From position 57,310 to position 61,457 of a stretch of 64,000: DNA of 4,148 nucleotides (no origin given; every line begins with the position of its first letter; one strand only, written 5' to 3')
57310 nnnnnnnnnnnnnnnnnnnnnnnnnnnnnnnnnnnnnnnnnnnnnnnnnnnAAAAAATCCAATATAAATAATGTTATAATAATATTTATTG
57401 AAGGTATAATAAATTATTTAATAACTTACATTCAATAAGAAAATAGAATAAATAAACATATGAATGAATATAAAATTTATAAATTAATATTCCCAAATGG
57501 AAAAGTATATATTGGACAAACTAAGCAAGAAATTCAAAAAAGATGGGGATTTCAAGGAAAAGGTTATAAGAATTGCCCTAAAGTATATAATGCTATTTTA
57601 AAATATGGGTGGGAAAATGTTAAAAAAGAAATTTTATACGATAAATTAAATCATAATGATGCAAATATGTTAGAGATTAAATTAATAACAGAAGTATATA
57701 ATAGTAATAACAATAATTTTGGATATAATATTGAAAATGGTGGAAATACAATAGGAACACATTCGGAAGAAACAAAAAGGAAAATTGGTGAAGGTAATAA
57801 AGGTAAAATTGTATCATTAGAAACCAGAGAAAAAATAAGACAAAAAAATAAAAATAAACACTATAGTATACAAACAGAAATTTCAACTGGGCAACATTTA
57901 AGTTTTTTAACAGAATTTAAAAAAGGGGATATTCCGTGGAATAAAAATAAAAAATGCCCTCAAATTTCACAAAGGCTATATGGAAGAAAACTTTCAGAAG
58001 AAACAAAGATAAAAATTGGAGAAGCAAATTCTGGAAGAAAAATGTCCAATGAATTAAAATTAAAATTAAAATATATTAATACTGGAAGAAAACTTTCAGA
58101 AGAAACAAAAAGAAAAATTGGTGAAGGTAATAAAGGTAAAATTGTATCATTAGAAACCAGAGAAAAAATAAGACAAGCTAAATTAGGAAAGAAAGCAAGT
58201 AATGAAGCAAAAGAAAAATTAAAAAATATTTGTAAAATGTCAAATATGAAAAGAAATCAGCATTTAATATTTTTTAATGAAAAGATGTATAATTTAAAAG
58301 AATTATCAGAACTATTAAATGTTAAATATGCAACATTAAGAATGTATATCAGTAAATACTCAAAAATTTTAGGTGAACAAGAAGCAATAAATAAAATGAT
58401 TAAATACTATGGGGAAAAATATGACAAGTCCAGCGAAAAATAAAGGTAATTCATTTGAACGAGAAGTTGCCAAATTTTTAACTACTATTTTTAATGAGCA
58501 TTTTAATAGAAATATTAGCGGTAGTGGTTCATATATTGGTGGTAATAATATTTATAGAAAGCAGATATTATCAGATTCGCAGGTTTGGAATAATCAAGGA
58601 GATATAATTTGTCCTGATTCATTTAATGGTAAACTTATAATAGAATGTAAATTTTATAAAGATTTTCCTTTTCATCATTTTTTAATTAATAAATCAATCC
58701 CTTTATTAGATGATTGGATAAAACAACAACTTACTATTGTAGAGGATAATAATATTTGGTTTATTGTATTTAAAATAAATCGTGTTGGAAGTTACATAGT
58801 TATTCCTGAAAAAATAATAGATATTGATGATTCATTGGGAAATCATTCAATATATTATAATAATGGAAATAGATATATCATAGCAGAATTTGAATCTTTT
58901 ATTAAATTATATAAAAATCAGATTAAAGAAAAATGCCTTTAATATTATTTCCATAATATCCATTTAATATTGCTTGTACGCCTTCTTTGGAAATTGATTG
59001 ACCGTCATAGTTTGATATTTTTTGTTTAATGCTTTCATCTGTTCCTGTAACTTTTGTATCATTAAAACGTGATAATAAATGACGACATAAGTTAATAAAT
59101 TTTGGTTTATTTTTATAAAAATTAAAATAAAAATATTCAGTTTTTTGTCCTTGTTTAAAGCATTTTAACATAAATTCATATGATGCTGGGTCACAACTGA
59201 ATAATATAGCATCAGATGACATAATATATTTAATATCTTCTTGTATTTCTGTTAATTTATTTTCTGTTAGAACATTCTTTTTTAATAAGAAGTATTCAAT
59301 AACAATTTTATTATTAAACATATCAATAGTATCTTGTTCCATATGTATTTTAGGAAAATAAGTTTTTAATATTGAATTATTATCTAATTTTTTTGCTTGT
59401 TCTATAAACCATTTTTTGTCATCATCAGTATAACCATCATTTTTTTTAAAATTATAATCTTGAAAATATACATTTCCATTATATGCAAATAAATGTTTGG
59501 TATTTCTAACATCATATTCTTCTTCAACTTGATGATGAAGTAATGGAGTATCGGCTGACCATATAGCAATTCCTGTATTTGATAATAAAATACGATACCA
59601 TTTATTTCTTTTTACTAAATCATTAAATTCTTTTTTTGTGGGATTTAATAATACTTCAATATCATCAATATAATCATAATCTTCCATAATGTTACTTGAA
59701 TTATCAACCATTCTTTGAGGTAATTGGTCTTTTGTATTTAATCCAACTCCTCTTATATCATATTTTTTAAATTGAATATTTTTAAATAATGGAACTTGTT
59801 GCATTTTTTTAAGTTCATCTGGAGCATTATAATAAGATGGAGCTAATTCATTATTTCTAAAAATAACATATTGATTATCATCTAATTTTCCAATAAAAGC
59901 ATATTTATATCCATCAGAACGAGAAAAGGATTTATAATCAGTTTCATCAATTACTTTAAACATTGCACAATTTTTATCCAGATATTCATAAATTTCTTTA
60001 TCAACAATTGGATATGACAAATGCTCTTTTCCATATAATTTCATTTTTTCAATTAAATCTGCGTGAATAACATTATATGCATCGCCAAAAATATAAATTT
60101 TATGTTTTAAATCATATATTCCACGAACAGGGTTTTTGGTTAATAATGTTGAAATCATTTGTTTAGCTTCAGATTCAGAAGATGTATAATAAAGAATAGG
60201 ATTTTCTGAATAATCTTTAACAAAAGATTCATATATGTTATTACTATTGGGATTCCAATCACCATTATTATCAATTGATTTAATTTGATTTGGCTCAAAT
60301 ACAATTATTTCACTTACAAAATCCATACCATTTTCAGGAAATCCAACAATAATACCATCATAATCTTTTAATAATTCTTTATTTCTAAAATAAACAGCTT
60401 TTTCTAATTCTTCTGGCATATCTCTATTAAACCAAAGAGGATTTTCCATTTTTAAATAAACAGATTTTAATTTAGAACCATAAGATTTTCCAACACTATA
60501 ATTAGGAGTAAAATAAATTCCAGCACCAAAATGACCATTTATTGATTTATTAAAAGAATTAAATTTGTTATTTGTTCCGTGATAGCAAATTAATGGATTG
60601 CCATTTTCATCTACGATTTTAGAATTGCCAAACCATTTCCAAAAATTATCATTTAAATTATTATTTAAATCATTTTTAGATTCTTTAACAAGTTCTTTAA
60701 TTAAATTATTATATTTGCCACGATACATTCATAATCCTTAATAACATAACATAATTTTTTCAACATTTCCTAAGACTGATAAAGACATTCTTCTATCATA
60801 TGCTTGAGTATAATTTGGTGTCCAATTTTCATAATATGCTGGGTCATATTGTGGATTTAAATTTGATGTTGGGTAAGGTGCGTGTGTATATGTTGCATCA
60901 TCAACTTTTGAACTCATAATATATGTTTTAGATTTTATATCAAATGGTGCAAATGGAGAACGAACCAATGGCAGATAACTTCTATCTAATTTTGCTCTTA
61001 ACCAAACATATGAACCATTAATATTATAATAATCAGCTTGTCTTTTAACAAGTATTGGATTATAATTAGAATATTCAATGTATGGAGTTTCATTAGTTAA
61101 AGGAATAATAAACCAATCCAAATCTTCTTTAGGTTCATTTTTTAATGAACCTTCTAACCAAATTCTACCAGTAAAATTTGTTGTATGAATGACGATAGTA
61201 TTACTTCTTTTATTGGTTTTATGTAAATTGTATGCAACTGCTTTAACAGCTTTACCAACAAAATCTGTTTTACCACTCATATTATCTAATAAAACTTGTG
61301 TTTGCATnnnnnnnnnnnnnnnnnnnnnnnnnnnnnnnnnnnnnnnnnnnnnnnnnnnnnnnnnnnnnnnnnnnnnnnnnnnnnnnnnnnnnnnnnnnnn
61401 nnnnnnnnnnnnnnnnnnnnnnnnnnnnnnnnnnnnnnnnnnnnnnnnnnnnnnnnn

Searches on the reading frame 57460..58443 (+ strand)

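Call 52: search_protein_families(library=phrogs, proteins=[window:57460-58443:+], max_evalue=0.001)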
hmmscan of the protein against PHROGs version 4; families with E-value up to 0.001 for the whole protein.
window:57460-58443:+ (327 aa): 4 families
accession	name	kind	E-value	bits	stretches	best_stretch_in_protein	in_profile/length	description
phrog_314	-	DNA, RNA and nucleotide metabolism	1.5e-36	127.6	3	1-138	176-332/574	homing endonuclease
phrog_19446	-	DNA, RNA and nucleotide metabolism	3.5e-10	40.8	1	4-137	5-133/254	homing endonuclease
phrog_7168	-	DNA, RNA and nucleotide metabolism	1.3e-08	35.6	1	13-287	12-250/284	homing endonuclease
phrog_24910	-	unknown function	3.3e-06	28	0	97-136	43-82/169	-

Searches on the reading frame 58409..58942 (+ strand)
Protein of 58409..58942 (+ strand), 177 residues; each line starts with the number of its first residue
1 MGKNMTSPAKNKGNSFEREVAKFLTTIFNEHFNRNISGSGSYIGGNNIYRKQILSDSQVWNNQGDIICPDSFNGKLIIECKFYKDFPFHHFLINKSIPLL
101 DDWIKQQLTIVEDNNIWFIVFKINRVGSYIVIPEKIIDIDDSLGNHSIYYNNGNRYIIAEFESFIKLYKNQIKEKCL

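Call 52: search_protein_families(library=phrogs, proteins=[window:58409-58942:+], max_evalue=0.001)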
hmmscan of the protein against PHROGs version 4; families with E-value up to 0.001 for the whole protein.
window:58409-58942:+ (177 aa): 1 family
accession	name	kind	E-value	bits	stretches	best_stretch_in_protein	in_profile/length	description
phrog_244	-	DNA, RNA and nucleotide metabolism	5.5e-17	63.7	1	4-172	3-155/186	RusA-like Holliday junction resolvase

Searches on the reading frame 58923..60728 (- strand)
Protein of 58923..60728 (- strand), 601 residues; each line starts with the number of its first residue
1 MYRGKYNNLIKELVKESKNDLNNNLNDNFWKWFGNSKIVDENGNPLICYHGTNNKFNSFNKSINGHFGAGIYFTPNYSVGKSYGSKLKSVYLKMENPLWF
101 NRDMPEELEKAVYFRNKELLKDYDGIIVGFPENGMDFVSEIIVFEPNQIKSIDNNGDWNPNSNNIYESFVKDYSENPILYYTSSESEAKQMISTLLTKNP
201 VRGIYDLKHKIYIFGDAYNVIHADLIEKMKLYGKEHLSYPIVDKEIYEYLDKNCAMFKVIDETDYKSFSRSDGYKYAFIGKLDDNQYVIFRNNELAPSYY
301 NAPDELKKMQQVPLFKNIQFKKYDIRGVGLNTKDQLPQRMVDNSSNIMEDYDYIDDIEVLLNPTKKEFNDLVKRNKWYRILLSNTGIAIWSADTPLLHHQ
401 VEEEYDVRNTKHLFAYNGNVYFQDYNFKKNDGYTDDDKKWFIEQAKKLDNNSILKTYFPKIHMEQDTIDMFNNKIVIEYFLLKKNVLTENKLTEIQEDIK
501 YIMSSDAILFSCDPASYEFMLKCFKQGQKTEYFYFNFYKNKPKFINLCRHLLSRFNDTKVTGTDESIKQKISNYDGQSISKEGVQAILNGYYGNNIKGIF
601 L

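Call 52: search_protein_families(library=phrogs, proteins=[window:58923-60728:-], max_evalue=0.001)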
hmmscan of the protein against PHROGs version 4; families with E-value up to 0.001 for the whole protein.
window:58923-60728:- (601 aa): 2 families
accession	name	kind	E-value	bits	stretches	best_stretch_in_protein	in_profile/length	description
phrog_21376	-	unknown function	5.1e-26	91.4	1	23-198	525-718/1664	-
phrog_30335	-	unknown function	1.1e-07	30.3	1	35-156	1875-1993/2900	-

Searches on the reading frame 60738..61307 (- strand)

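Call 52: search_protein_families(library=phrogs, proteins=[window:60738-61307:-], max_evalue=0.001)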
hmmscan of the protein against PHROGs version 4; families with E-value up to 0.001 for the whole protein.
window:60738-61307:- (189 aa): 2 families
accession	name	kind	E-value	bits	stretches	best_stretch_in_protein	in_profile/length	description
phrog_14467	-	head and packaging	1e-11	45.7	1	36-107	217-292/323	virion structural protein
phrog_13657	-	unknown function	9.1e-10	39.5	1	34-114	55-145/165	-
